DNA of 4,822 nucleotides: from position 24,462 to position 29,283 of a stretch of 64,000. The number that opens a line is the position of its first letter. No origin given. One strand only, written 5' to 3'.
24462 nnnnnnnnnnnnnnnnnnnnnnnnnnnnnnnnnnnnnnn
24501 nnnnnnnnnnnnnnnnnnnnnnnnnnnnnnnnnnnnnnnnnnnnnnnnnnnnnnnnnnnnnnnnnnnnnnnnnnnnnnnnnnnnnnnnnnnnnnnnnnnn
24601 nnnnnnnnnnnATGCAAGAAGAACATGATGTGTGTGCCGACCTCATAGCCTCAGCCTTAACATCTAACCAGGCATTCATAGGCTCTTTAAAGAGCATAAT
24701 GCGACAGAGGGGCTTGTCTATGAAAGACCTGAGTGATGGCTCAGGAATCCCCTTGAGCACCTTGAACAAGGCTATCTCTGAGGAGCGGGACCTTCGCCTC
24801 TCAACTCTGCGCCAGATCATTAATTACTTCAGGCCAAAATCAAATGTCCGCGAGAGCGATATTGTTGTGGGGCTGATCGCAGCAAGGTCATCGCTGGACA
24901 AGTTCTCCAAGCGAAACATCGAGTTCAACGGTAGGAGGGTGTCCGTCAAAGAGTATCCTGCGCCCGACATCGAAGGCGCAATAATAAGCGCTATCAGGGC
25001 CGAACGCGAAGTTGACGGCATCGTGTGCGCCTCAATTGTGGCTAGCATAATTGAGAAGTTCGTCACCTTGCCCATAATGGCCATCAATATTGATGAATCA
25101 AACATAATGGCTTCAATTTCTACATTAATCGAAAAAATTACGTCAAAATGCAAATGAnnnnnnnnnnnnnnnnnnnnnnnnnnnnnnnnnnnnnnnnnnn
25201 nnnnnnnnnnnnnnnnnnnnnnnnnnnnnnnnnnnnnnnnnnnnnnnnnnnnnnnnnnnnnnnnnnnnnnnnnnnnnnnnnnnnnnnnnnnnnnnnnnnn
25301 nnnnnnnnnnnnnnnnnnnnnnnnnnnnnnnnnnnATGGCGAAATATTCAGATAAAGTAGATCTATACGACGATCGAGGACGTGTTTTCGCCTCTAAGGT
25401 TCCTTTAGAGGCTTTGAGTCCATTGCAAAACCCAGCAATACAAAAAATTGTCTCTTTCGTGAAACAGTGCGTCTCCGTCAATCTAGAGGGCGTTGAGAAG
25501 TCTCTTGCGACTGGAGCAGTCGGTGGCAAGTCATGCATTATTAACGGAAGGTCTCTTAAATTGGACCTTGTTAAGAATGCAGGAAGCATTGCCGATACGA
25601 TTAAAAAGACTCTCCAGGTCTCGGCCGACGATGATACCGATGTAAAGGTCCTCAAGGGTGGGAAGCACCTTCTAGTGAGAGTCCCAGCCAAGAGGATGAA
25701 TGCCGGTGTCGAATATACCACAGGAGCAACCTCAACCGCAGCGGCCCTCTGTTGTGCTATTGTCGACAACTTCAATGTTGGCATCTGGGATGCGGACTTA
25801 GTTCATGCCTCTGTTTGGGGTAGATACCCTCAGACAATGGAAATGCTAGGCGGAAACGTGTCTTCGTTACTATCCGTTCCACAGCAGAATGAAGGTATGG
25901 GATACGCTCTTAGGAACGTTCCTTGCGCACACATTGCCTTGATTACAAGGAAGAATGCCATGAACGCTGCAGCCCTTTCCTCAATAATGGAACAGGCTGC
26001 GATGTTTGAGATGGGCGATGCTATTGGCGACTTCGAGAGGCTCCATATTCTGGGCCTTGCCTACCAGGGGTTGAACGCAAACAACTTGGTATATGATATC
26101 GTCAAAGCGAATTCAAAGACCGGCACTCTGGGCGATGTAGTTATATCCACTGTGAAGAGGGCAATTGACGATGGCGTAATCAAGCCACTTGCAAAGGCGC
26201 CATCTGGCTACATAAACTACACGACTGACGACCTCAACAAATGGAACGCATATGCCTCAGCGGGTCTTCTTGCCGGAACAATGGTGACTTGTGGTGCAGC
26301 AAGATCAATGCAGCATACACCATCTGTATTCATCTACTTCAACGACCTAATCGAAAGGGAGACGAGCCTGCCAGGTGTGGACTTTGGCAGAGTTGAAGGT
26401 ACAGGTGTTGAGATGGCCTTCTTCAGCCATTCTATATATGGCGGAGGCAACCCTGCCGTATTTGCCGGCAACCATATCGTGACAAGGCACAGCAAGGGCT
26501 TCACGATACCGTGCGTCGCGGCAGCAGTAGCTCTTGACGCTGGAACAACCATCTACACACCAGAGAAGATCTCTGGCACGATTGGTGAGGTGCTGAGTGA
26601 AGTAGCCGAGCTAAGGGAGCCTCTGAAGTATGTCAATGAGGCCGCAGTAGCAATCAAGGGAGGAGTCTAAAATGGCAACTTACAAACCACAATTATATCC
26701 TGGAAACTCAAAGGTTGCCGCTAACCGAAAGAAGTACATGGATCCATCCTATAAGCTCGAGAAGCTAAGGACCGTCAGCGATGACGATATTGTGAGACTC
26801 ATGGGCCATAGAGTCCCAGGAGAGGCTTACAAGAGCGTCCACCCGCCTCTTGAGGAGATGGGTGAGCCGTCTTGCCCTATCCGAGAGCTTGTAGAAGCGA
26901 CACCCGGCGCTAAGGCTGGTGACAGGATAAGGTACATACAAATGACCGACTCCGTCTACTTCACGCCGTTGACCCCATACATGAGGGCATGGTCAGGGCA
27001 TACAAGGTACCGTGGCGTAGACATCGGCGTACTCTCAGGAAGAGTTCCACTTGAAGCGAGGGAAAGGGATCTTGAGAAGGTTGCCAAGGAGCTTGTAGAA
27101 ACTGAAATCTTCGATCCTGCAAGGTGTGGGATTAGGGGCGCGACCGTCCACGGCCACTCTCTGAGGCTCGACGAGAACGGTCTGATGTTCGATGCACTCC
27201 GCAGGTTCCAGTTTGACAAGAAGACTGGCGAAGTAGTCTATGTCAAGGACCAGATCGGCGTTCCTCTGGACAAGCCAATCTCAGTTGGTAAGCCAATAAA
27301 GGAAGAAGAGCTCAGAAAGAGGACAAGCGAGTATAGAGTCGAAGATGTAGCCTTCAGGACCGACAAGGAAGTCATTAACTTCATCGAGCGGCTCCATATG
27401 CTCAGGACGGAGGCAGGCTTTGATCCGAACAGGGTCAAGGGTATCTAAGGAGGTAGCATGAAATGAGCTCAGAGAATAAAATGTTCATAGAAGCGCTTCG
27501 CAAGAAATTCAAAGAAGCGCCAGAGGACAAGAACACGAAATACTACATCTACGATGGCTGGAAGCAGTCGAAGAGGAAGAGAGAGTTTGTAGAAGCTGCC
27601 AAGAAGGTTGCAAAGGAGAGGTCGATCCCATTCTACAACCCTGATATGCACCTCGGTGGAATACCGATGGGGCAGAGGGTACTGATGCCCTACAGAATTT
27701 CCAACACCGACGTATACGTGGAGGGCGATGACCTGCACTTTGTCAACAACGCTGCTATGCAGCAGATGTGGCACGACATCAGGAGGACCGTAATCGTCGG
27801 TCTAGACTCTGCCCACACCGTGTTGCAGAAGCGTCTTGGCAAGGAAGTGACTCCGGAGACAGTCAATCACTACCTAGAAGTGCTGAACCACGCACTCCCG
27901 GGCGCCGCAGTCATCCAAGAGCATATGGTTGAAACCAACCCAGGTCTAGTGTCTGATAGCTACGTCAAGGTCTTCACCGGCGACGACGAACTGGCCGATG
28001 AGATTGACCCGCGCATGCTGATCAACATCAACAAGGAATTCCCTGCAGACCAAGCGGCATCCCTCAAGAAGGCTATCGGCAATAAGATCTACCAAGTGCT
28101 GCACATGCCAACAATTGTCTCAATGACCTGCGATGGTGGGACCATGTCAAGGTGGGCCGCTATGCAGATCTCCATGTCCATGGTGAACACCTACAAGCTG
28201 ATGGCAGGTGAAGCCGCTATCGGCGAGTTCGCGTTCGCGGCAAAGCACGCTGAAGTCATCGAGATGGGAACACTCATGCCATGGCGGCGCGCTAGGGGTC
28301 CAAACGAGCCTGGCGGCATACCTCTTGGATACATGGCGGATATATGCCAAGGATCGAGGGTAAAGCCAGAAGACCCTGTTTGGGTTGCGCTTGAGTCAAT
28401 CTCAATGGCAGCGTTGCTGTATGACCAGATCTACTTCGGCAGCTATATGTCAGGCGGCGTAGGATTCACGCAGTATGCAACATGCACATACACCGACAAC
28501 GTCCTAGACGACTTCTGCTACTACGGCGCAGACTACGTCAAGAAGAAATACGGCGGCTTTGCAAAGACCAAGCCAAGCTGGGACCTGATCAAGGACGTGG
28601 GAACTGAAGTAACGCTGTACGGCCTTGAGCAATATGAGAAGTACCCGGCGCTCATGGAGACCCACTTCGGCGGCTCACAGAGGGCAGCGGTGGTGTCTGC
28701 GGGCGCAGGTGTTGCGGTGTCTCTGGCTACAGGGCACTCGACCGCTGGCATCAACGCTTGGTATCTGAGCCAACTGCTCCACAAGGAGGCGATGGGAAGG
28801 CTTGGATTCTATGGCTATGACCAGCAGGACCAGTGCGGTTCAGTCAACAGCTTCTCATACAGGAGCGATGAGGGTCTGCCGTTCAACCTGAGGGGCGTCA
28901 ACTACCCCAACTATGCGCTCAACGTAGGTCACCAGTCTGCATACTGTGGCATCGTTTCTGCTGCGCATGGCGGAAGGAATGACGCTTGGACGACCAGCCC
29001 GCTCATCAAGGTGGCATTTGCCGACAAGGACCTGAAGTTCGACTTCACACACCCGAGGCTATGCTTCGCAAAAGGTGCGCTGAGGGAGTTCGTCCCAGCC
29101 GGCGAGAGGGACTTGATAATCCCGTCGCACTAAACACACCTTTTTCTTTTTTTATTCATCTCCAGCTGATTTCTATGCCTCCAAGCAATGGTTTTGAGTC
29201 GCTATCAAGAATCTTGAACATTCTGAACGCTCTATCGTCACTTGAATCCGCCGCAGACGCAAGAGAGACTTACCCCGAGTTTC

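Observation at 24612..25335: XRE-like regulator plus 20-bp perfect palindrome immediately upstream of the mcrBGA promoter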

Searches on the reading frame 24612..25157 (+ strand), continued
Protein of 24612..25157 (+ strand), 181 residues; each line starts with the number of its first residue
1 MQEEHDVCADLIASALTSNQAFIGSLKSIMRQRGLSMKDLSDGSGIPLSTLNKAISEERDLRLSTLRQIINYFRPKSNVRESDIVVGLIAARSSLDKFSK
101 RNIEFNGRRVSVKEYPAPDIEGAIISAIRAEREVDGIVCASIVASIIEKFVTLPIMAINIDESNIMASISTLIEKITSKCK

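Call 91: list_cluster_members(proteins=[window:24612-25157:+, window:27463-29133:+, window:22063-23034:+])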
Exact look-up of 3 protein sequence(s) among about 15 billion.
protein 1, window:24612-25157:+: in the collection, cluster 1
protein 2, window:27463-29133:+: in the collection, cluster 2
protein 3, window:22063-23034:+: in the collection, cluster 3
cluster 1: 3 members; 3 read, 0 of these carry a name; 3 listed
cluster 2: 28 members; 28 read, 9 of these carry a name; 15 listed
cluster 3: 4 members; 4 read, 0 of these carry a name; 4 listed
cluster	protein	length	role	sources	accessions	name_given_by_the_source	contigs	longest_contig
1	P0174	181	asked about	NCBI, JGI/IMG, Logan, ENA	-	-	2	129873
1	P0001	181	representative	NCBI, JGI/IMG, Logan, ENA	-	-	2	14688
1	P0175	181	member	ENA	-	-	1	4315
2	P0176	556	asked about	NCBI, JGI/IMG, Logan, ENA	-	-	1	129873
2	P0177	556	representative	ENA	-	-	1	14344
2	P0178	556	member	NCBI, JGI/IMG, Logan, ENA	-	methyl-coenzyme M reductase alpha subunit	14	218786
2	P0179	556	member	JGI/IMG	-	methyl-coenzyme M reductase alpha subunit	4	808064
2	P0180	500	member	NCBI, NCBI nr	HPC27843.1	MAG TPA: coenzyme-B sulfoethylthiotransferase subunit alpha, partial [Candidatus ... | coenzyme-B sulfoethylthiotransferase subunit alpha [Candidatus Methanomethylicus sp.]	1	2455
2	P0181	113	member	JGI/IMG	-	methyl-coenzyme M reductase alpha subunit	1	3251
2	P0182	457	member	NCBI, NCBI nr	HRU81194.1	MAG TPA: coenzyme-B sulfoethylthiotransferase subunit alpha, partial [Candidatus ... | coenzyme-B sulfoethylthiotransferase subunit alpha [Candidatus Methanomethylicus sp.]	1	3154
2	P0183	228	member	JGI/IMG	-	methyl-coenzyme M reductase alpha subunit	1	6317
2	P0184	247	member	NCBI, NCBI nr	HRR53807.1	MAG TPA: hypothetical protein P5290_00500, partial [Candidatus Methanomethylicus sp.] | hypothetical protein [Candidatus Methanomethylicus sp.]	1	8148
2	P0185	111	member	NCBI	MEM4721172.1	MAG: hypothetical protein QXT73_03820, partial [Candidatus Methanomethylicaceae archaeon]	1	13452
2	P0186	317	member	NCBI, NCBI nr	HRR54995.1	MAG TPA: hypothetical protein P5290_06590, partial [Candidatus Methanomethylicus sp.] | hypothetical protein [Candidatus Methanomethylicus sp.]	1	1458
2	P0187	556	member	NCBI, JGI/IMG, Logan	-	-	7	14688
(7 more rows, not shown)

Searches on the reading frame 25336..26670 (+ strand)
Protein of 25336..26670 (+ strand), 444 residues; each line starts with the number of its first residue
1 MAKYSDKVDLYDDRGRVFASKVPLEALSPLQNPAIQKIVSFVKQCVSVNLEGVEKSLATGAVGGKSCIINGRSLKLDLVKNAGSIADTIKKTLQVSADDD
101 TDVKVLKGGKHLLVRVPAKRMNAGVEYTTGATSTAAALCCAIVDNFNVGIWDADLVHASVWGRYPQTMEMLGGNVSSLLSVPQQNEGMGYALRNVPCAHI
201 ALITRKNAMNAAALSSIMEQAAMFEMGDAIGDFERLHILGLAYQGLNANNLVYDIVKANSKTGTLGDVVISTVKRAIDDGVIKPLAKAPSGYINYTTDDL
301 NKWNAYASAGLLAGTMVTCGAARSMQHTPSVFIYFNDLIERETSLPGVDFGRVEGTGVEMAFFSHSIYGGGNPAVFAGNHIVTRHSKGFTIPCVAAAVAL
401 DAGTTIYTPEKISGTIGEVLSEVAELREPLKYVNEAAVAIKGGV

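Call 6: search_protein_families(library=pfam, proteins=[window:25336-26670:+], max_evalue=0.01)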
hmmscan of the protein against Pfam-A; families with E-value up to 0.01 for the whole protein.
window:25336-26670:+ (444 aa): 2 families
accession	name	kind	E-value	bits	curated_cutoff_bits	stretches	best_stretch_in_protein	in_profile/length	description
PF02241.23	MCR_beta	-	2.7e-120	401.1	25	1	189-437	1-249/249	Methyl-coenzyme M reductase beta subunit, C-terminal domain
PF02783.20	MCR_beta_N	-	9.3e-76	253.9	22.2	1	6-187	1-182/182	Methyl-coenzyme M reductase beta subunit, N-terminal domain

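Call 8: search_protein_families(library=ncbifam, proteins=[window:25336-26670:+], max_evalue=0.01)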
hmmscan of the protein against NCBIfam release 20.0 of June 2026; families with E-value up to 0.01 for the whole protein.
window:25336-26670:+ (444 aa): 1 family
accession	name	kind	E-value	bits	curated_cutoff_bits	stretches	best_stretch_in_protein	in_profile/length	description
TIGR03257.1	met_CoM_red_bet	equivalog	1.4e-194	647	516.25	1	5-436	1-432/433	coenzyme-B sulfoethylthiotransferase subunit beta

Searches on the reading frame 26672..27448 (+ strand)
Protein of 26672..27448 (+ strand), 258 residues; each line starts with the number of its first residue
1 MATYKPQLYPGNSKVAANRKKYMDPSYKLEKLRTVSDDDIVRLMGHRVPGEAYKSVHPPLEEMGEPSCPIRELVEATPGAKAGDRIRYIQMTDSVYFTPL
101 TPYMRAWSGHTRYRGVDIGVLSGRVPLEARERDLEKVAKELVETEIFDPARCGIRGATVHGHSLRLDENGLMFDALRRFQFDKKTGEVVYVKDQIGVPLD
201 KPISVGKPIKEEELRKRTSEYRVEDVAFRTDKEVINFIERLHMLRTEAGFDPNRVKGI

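Call 6: search_protein_families(library=pfam, proteins=[window:26672-27448:+], max_evalue=0.01)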
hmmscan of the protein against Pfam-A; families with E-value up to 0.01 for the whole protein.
window:26672-27448:+ (258 aa): 1 family
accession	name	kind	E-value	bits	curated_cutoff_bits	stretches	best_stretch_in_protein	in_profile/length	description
PF02240.21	MCR_gamma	-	2e-121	404.3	25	1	6-250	1-245/246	Methyl-coenzyme M reductase gamma subunit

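Call 8: search_protein_families(library=ncbifam, proteins=[window:26672-27448:+], max_evalue=0.01)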
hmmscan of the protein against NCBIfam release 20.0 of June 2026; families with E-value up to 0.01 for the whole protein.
window:26672-27448:+ (258 aa): 1 family
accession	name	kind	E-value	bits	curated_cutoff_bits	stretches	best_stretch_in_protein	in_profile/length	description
TIGR03259.1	met_CoM_red_gam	equivalog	8.7e-115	382.3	172.1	1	7-250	1-244/244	coenzyme-B sulfoethylthiotransferase subunit gamma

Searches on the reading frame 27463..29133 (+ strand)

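Call 6: search_protein_families(library=pfam, proteins=[window:27463-29133:+], max_evalue=0.01)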
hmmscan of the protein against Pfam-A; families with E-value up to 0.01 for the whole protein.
window:27463-29133:+ (556 aa): 2 families
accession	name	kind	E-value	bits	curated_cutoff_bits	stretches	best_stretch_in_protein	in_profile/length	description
PF02745.20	MCR_alpha_N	-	3.5e-145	482.7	27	1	6-273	2-269/269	Methyl-coenzyme M reductase alpha subunit, N-terminal domain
PF02249.22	MCR_alpha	-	1.1e-64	217.1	25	1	321-447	1-127/127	Methyl-coenzyme M reductase alpha subunit, C-terminal domain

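Call 8: search_protein_families(library=ncbifam, proteins=[window:27463-29133:+], max_evalue=0.01)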
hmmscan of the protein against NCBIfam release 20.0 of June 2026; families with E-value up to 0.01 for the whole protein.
window:27463-29133:+ (556 aa): 1 family
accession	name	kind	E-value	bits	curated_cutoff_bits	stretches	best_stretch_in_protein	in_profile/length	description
TIGR03256.1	met_CoM_red_alp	equivalog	1.2e-294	978.3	767.75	1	5-554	1-547/548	coenzyme-B sulfoethylthiotransferase subunit alpha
